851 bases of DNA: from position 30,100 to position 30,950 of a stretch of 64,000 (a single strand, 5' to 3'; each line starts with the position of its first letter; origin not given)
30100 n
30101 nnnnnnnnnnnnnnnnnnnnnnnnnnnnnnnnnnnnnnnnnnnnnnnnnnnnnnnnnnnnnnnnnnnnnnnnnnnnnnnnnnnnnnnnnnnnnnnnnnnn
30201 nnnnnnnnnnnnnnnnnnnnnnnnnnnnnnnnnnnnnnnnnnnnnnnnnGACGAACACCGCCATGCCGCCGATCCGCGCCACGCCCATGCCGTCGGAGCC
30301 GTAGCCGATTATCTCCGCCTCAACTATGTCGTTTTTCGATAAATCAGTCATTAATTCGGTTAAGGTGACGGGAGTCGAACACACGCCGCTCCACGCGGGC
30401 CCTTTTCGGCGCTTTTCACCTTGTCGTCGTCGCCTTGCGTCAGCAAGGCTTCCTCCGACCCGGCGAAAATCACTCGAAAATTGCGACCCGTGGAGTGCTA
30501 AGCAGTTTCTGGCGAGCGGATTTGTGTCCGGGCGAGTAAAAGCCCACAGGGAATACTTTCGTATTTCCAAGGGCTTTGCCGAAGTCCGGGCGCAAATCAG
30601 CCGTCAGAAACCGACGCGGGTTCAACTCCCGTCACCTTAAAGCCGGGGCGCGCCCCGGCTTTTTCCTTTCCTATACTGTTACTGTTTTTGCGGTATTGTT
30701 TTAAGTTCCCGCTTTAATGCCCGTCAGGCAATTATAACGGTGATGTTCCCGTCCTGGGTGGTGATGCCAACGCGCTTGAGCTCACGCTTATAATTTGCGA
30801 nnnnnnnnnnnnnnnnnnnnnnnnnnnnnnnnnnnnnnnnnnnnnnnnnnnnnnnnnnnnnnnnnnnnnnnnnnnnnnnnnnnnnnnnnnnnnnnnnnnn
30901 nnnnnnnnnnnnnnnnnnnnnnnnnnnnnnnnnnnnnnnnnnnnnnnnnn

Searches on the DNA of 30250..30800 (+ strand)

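Call 4: search_rna_families(source=window, start=30250, end=30800, threshold=evalue, max_evalue=10, show_alignments=5)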
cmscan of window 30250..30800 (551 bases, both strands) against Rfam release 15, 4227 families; matches with E-value up to 10: 6.
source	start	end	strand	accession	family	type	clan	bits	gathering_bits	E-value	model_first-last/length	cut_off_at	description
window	30508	30608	+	RF04241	mir-5014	Gene; miRNA;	-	19.7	101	0.23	1-123/123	no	mir-5014 microRNA precursor family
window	30546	30667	+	RF02343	ar9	Gene; sRNA;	-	17.5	45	2.6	1-149/149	no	Alphaproteobacterial sRNA ar9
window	30505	30637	+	RF00023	tmRNA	Gene;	CL00001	16.2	47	0.00015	1-374/374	no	transfer-messenger RNA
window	30639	30662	+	RF02346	ar35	Gene; sRNA;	-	14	45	3.4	110-137/144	no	Alphaproteobacterial sRNA ar35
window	30564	30581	-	RF02448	SpR20_sRNA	Gene; sRNA;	-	13.5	45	4.4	1-45/45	no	Streptococcus sRNA SpR20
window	30291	30362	-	RF02288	TtnuCD11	Gene; snRNA; snoRNA; CD-box;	-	11.7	70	5.8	1-74/74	no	Tetrahymena snoRNA TtnuCD11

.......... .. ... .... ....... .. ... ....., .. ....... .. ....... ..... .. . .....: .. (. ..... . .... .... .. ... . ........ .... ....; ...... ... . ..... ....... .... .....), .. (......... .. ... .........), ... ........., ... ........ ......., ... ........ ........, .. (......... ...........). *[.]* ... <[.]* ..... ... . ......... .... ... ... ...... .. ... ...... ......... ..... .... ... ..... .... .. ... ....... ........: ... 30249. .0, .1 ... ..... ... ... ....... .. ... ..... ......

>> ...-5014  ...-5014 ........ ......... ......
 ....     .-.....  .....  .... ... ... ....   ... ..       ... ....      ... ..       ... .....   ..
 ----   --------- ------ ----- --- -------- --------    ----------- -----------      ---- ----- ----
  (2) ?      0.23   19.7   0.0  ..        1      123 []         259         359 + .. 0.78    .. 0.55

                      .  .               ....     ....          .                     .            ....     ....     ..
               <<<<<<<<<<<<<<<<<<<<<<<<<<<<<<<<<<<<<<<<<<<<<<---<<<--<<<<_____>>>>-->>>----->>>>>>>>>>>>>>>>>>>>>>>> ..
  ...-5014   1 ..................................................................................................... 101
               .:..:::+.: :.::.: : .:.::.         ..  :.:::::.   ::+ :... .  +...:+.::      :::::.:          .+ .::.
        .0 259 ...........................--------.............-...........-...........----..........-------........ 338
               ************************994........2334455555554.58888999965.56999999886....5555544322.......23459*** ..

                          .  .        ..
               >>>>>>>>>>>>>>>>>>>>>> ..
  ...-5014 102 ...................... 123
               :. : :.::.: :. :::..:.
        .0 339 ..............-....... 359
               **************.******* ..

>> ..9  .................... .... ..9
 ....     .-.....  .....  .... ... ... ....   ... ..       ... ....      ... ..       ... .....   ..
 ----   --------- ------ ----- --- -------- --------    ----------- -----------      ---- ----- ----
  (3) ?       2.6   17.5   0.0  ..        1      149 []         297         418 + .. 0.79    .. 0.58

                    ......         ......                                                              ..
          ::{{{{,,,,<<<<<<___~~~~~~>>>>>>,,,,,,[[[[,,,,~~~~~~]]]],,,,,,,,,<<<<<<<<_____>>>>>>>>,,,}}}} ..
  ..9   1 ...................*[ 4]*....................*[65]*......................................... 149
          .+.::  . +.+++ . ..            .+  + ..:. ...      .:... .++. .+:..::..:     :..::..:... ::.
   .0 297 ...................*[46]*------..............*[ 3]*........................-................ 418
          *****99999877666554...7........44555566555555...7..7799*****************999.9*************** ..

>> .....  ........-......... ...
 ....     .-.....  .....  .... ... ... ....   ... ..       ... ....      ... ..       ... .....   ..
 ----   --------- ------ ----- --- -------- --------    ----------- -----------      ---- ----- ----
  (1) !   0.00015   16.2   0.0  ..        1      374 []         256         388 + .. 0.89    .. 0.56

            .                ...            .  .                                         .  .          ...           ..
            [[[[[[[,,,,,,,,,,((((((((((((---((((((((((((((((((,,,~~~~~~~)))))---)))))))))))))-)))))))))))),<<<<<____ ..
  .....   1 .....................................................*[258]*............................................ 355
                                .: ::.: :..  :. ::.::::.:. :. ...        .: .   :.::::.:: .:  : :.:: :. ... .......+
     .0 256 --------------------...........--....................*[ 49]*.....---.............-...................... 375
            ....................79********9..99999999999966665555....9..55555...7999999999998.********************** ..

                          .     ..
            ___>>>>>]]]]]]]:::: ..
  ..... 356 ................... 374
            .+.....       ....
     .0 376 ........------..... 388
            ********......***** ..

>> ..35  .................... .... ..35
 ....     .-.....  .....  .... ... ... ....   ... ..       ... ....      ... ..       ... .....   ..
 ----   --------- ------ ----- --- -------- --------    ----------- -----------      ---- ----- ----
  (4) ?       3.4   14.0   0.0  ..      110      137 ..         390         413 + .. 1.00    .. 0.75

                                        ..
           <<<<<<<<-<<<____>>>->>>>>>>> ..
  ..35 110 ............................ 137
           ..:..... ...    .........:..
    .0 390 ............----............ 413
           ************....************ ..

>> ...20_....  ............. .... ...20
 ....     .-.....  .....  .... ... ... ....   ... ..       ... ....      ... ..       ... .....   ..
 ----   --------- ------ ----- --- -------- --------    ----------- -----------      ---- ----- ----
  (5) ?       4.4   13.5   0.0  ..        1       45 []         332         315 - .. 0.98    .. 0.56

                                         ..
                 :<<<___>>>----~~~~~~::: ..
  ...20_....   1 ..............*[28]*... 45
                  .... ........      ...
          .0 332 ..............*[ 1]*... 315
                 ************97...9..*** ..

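Call 36: search_dna_similar(query=window:30355-30645:+, collection=plasmids, mode=distant, max_evalue=0.01)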
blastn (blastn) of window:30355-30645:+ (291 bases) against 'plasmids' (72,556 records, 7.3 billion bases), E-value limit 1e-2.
Records with a match: 1; places in all: 1; records where one place covers at least 80% of the query: 0.
Best place of each record, by identity: 60-80% 1.
By first word of the organism name: Vescimonas 1.
By predicted mobility (MOB-suite, as given by PLSDB): non-mobilizable 1.
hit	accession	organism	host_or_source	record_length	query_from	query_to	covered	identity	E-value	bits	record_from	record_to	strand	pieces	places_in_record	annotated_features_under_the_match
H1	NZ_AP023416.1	Vescimonas fastidiosa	Homo sapiens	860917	112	258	51%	72.8%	6e-9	69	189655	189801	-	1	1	none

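Call 37: search_dna_similar(query=window:30355-30645:+, collection=phages, mode=distant, max_evalue=0.01)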
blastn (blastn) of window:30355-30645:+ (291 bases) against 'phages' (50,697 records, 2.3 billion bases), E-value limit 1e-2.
Records with a match: 1; places in all: 1; records where one place covers at least 80% of the query: 0.
Best place of each record, by identity: 60-80% 1.
By first word of the organism name: Bacteriophage 1.
By host as written in the record: - 1.
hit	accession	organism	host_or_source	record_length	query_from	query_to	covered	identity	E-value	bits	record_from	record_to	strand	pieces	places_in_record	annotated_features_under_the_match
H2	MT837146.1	Bacteriophage sp.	human fecal samples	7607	112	259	51%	76.3%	2e-15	88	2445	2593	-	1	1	record has no annotation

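Call 38: get_annotated_region(hit=H1, flank=3000)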
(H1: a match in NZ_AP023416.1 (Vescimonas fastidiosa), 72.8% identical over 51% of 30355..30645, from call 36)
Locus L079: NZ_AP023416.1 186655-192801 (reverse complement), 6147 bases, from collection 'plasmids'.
description: Vescimonas fastidiosa strain MM35 plasmid pMM35_01
organism: Vescimonas fastidiosa (NCBI taxid 2714353)
taxonomy: Bacteria; Bacillota; Clostridia; Eubacteriales; Oscillospiraceae; Vescimonas; Vescimonas fastidiosa
host: -; source: Homo sapiens; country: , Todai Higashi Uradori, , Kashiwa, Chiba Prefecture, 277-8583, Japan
typing (MOB-suite, as given by PLSDB): non-mobilizable
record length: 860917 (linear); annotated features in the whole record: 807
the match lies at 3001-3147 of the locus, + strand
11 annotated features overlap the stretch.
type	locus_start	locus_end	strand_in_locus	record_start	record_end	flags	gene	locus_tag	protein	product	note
CDS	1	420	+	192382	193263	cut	-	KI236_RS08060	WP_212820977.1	YitT family protein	-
CDS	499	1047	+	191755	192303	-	-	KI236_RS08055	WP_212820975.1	TetR/AcrR family transcriptional regulator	GO:0006355 - regulation of DNA-templated transcription [Evidence IEA]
CDS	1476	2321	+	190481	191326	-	-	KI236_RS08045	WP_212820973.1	pyridoxamine kinase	GO:0009443 - pyridoxal 5'-phosphate salvage [Evidence IEA]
CDS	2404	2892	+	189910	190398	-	-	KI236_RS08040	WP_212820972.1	gamma carbonic anhydrase family protein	-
CDS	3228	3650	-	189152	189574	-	-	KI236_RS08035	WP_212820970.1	S1 RNA-binding domain-containing protein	-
CDS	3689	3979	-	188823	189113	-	-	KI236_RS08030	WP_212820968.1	septum formation initiator family protein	-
CDS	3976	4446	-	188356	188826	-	yabQ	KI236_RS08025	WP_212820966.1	spore cortex biosynthesis protein YabQ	GO:0034301 - endospore formation [Evidence IEA]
CDS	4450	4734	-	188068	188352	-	-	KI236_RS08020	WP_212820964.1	YabP/YqfC family sporulation protein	-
CDS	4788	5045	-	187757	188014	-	-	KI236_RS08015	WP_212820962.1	RNA-binding S4 domain-containing protein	-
CDS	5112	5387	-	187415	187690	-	-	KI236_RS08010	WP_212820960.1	HU family DNA-binding protein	GO:0030261 - chromosome condensation [Evidence IEA]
CDS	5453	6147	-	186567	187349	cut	mazG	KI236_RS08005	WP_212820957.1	nucleoside triphosphate pyrophosphohydrolase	-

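Call 39: get_annotated_region(hit=H2, flank=4000)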
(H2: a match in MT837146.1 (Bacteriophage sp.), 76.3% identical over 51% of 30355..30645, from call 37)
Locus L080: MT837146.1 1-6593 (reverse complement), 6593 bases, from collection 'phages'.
description: UNVERIFIED: Bacteriophage sp. clone scaffold_4008 genomic sequence.
organism: Bacteriophage sp. (NCBI taxid 38018)
taxonomy: Viruses
host: -; source: human fecal samples; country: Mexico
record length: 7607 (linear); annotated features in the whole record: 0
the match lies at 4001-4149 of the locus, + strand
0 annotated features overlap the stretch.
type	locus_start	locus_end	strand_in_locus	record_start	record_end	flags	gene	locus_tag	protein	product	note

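Call 44: search_dna_similar(query=L079:2893-3187:+, collection=plasmids, mode=distant, max_evalue=0.001)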
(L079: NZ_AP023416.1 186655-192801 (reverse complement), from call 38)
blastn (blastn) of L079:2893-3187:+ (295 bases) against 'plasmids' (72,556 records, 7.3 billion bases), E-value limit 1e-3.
Records with a match: 1; places in all: 1; records where one place covers at least 80% of the query: 1.
Best place of each record, by identity: >=99% 1.
By first word of the organism name: Vescimonas 1.
By predicted mobility (MOB-suite, as given by PLSDB): non-mobilizable 1.
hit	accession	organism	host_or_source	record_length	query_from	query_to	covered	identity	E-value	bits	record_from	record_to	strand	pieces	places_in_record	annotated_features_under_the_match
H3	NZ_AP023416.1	Vescimonas fastidiosa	Homo sapiens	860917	1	295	100%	100.0%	6e-149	533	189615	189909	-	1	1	none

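Call 53: search_dna_similar(query=window:30604-30643:+, collection=ecoli_genomes, mode=distant, max_evalue=10, max_rows=5)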
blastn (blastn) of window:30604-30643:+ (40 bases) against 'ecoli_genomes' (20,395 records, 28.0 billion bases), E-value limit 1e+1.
Records with a match: 5428; places in all: 5690; records where one place covers at least 80% of the query: 0.
Genomes with a match: 5426 of 5426; with a place that covers at least 80% of the query: 0. Places per genome that has any: lowest 1, median 1, highest 4. On chromosomes: 5688 places; on plasmids: 2.
Best place of each record, by identity: 95-99% 4; 90-95% 5424.
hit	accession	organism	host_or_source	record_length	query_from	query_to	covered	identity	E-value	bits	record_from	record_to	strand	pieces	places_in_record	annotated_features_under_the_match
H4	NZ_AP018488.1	Escherichia coli O157:H7 strain PV15-279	Homo sapiens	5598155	10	34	63%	92.0%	2e+0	37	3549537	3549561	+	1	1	ssrA: transfer-messenger RNA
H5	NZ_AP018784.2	Escherichia coli strain SK1144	-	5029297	10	34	63%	92.0%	2e+0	37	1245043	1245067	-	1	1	ssrA: transfer-messenger RNA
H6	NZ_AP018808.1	Escherichia coli strain E2865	Bos taurus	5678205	10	34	63%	92.0%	2e+0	37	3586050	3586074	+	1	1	ssrA: transfer-messenger RNA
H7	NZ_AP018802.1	Escherichia coli strain E2863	Bos taurus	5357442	10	34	63%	92.0%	2e+0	37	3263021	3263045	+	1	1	ssrA: transfer-messenger RNA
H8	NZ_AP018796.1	Escherichia coli strain E2855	Bos taurus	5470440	10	34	63%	92.0%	2e+0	37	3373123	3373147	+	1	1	ssrA: transfer-messenger RNA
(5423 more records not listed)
